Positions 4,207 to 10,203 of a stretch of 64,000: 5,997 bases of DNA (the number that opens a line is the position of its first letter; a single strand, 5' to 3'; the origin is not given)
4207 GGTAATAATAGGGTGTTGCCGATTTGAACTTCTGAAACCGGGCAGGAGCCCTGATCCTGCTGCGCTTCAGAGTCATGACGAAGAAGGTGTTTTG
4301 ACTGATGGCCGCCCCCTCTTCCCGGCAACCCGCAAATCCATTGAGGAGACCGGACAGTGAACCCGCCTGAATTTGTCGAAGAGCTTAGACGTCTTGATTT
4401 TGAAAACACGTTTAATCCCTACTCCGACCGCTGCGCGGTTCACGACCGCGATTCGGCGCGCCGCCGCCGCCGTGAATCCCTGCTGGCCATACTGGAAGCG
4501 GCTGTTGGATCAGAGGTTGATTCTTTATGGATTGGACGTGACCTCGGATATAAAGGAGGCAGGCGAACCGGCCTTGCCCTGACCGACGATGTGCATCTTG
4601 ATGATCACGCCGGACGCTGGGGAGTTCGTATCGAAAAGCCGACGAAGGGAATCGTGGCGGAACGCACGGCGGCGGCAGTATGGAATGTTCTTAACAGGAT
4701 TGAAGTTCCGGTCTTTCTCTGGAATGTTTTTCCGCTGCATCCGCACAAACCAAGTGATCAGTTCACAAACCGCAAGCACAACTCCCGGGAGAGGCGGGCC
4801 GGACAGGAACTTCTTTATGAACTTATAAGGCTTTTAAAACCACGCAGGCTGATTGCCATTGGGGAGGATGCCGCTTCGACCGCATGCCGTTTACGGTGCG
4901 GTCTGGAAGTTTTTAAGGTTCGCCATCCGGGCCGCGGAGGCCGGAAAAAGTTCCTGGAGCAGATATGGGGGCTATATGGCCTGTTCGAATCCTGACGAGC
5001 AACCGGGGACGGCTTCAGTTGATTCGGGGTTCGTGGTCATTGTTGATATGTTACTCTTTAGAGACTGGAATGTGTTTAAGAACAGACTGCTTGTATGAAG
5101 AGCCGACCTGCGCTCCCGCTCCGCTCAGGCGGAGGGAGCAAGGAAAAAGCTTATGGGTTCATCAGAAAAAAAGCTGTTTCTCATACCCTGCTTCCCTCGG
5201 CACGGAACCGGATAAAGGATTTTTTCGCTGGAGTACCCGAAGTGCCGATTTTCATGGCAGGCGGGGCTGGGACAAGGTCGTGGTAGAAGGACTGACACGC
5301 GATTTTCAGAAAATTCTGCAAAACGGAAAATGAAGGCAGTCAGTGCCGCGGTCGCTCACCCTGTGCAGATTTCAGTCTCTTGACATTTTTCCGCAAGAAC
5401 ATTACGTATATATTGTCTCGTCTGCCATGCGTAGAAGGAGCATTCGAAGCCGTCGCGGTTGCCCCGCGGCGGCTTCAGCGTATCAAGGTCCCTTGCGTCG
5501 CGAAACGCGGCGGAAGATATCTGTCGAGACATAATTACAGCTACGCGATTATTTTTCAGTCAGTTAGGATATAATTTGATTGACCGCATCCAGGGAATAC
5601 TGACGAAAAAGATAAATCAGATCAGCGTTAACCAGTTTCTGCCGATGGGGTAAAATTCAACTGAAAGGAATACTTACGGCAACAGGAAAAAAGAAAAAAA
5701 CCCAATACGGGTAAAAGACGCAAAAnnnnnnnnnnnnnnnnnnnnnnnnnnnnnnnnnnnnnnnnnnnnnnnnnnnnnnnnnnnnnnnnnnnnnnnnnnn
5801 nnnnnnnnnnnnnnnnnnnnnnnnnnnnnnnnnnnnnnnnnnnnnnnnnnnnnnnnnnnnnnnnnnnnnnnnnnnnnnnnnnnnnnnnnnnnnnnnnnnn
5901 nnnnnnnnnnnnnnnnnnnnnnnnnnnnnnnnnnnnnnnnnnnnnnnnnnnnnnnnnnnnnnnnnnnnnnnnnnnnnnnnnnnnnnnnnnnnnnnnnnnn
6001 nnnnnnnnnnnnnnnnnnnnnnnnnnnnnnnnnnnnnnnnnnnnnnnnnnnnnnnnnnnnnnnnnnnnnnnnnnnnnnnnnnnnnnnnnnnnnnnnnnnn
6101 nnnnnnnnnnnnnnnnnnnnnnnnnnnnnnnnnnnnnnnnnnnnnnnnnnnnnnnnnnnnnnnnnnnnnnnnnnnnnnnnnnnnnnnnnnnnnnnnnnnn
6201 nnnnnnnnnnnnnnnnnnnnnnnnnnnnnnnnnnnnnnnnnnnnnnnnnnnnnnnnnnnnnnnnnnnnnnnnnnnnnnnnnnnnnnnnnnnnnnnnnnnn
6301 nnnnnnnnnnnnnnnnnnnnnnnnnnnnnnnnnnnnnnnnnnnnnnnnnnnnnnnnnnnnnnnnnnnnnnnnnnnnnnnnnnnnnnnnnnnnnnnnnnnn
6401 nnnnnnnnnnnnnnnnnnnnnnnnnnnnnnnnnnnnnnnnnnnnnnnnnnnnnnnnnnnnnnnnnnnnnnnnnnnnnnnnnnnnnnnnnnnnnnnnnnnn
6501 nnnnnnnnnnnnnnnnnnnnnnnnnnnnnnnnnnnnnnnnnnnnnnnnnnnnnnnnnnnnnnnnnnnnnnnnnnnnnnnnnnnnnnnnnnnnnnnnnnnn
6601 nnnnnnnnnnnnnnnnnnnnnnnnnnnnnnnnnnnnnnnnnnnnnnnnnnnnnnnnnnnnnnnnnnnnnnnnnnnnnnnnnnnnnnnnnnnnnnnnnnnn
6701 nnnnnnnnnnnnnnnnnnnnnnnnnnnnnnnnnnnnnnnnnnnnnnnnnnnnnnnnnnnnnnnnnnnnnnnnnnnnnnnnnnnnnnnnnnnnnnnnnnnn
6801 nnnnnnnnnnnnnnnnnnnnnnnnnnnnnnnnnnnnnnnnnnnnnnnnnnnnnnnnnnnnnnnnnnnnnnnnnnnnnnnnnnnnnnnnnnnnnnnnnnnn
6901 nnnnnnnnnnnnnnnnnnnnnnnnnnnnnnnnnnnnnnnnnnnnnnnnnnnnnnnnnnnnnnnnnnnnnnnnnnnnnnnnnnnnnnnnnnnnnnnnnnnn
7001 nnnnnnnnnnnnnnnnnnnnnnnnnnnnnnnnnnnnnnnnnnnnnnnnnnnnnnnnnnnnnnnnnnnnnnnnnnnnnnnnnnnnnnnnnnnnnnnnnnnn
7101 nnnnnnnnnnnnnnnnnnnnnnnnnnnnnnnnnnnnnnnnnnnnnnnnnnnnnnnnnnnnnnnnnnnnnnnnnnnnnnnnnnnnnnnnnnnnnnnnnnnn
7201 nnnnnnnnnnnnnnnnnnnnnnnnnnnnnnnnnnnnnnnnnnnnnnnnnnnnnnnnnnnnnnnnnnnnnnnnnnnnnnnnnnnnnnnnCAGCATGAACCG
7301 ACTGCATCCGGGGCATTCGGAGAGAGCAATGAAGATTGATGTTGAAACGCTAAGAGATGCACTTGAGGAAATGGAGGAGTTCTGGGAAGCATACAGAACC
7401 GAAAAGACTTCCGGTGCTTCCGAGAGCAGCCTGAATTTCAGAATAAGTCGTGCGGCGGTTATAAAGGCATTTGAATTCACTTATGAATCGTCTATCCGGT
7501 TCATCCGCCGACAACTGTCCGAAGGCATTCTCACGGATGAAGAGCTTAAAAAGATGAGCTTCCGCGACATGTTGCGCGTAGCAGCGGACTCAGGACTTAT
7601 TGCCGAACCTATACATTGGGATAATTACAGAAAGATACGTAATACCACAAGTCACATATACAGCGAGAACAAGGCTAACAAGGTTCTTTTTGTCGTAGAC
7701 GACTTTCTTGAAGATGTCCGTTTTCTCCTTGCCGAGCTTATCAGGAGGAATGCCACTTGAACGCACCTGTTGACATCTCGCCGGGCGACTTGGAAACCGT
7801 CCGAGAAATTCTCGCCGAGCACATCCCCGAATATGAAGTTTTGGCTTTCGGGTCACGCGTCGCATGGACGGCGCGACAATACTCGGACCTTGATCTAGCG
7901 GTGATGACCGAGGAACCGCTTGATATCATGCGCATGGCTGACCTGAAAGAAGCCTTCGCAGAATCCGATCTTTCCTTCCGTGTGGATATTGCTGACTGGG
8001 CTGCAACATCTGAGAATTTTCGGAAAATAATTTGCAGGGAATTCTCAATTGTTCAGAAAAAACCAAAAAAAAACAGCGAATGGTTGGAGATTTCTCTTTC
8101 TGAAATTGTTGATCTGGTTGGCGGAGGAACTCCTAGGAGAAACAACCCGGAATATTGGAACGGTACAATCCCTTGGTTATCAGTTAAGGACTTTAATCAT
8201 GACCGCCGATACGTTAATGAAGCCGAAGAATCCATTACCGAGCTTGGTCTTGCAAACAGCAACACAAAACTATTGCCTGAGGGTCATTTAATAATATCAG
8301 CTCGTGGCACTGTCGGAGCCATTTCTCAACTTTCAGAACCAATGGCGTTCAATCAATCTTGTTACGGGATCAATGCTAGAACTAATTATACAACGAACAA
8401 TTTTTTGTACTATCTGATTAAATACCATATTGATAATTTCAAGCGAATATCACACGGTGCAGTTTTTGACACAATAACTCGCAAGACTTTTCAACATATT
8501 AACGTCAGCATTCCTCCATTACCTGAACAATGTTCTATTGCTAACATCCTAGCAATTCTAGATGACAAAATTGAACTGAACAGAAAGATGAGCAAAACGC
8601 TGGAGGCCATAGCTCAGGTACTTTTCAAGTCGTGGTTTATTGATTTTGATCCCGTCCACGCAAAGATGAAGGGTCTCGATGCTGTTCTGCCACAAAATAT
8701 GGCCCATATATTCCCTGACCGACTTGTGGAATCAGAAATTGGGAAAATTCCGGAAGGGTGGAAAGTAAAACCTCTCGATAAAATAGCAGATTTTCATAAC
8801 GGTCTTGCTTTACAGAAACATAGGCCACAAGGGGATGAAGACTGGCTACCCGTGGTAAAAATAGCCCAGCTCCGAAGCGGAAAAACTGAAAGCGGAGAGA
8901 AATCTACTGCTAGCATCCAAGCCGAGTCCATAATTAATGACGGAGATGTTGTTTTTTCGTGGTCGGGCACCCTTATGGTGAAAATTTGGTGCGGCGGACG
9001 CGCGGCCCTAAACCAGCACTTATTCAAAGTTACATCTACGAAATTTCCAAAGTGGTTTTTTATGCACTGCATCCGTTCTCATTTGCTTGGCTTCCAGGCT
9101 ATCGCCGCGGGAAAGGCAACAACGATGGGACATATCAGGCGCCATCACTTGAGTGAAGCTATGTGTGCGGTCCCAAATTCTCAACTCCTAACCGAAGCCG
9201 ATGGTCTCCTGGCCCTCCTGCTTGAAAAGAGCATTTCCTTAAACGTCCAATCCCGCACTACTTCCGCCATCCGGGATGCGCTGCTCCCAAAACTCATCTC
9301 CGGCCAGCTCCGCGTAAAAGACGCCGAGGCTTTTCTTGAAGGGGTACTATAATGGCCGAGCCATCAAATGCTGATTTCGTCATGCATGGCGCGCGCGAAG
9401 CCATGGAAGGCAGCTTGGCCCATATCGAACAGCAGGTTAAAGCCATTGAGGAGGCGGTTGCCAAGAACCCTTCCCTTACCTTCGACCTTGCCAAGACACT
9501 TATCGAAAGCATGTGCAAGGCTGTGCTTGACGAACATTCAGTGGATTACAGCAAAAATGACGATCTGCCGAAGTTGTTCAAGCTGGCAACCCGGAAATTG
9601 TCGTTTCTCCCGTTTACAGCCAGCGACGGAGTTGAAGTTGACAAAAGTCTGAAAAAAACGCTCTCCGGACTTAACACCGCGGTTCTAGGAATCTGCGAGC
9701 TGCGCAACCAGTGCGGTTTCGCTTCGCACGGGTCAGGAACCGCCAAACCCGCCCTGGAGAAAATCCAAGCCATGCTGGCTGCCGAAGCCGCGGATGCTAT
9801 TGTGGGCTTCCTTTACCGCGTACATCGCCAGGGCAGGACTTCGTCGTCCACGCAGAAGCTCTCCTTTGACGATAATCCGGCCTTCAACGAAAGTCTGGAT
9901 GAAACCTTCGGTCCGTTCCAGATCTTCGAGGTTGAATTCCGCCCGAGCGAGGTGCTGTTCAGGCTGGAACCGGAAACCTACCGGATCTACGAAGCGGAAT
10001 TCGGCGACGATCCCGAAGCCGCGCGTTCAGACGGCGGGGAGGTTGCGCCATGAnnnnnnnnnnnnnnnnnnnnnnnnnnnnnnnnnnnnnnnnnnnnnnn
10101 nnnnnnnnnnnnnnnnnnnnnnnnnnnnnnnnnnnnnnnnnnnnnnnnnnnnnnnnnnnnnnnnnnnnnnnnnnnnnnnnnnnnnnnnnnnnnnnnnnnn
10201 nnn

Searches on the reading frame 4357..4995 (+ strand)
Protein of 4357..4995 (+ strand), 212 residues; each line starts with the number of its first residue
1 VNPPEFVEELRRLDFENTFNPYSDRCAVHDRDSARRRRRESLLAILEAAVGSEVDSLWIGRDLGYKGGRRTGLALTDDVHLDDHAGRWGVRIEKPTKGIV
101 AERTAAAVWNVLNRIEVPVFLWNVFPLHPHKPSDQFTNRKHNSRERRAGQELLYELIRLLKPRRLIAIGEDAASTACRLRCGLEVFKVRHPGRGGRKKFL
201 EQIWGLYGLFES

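Call 24: search_protein_families(library=pfam, proteins=[window:4357-4995:+], max_evalue=0.001)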
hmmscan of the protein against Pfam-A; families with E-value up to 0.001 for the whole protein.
window:4357-4995:+ (212 aa): 1 family
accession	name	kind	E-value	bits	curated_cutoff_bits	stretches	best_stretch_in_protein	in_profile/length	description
PF03167.25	UDG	-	2.3e-06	28.2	24.3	1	105-192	33-119/141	Uracil DNA glycosylase superfamily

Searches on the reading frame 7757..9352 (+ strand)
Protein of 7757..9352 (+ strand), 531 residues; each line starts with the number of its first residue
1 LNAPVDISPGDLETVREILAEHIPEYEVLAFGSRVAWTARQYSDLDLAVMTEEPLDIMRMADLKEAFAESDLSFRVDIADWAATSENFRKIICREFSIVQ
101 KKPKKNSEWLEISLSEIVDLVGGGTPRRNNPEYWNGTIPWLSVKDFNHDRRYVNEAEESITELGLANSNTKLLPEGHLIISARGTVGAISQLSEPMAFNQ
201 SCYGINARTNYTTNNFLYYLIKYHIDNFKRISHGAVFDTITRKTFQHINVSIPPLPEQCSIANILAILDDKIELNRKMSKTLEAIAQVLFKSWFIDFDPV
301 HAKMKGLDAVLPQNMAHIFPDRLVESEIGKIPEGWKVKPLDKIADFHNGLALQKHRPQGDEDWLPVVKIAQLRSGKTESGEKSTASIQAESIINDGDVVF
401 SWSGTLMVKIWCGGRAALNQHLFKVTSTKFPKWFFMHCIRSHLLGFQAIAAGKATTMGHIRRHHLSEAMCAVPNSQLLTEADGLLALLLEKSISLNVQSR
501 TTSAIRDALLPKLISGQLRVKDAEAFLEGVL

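Call 24: search_protein_families(library=pfam, proteins=[window:7757-9352:+], max_evalue=0.001)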
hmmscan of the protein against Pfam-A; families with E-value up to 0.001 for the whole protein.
window:7757-9352:+ (531 aa): 4 families
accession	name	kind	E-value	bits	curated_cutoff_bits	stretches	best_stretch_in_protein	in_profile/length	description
PF01420.25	Methylase_S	-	8.8e-37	127.3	22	1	106-283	1-167/168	Type I restriction modification DNA specificity domain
PF18765.7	Polbeta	-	3.5e-09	37.1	26.9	1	16-95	4-83/93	Polymerase beta, Nucleotidyltransferase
PF01909.29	NTP_transf_2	-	6.3e-06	26.9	21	1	13-93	2-78/93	Nucleotidyltransferase domain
PF22600.2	MTPAP-like_central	-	0.00017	22.1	27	1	13-54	27-68/139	Poly(A) RNA polymerase, mitochondrial-like, central palm domain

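Call 25: search_protein_families(library=padloc, proteins=[window:7757-9352:+], max_evalue=0.001)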
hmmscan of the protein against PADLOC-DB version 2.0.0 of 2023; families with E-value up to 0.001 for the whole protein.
window:7757-9352:+ (531 aa): 113 families (the best 25 are shown)
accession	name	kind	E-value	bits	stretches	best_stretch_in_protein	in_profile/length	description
PDLC03086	Specificity_I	-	2.5e-111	370.9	2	245-530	150-456/458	Type I specificity subunit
PDLC03068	Specificity_I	-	1.8e-93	311.9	1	107-523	2-400/403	Type I specificity subunit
PDLC03089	Specificity_I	-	1.1e-85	286.5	1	106-528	2-443/446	Type I specificity subunit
PDLC03099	Specificity_I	-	1.6e-83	279.1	2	247-524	122-396/405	Type I specificity subunit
PDLC03168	Specificity_I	-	7.4e-82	274.2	3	311-525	231-451/459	Type I specificity subunit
PDLC03066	Specificity_I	-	3.8e-80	267.8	1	175-525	91-439/441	Type I specificity subunit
PDLC03063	Specificity_I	-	3.5e-70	235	2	331-529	170-367/369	Type I specificity subunit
PDLC03092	Specificity_I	-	1.8e-58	196.8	2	213-519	105-396/397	Type I specificity subunit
PDLC03162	Specificity_I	-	1.2e-52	177.2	2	108-466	7-358/431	Type I specificity subunit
PDLC03138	Specificity_I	-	4.1e-52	175.8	1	5-340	2-310/485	Type I specificity subunit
PDLC03154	Specificity_I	-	4.4e-50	169.4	3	193-296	86-191/406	Type I specificity subunit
PDLC03189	Specificity_I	-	6.2e-43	145.3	2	103-265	4-160/459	Type I specificity subunit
PDLC03055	Specificity_I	-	4.2e-40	135.8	2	114-250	203-339/401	Type I specificity subunit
PDLC03090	Specificity_I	-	6.1e-39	132.5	2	109-278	237-407/434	Type I specificity subunit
PDLC04137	mad5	-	3.8e-38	129.7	1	108-452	2-332/392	mads_5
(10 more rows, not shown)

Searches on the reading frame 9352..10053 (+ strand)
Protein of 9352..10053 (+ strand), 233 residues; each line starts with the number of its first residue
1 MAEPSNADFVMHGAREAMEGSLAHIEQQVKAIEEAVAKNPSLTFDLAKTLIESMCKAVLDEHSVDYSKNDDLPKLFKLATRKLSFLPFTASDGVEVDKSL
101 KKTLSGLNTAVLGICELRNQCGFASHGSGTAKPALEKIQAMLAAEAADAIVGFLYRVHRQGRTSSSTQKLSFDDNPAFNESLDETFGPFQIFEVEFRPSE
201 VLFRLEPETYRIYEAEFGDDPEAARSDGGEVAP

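Call 24: search_protein_families(library=pfam, proteins=[window:9352-10053:+], max_evalue=0.001)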
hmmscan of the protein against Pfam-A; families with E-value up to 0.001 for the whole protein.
window:9352-10053:+ (233 aa): 1 family
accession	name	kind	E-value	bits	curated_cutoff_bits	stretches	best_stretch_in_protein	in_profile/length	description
PF14355.11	Abi_C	-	1.2e-14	54.6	24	1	73-155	1-82/83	Abortive infection C-terminus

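Call 25: search_protein_families(library=padloc, proteins=[window:9352-10053:+], max_evalue=0.001)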
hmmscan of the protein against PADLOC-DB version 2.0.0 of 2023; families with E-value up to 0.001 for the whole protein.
window:9352-10053:+ (233 aa): 1 family
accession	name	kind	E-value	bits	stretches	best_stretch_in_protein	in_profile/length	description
PDLC02347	AbiJ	-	2.6e-12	45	1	47-159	173-278/281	AbiJ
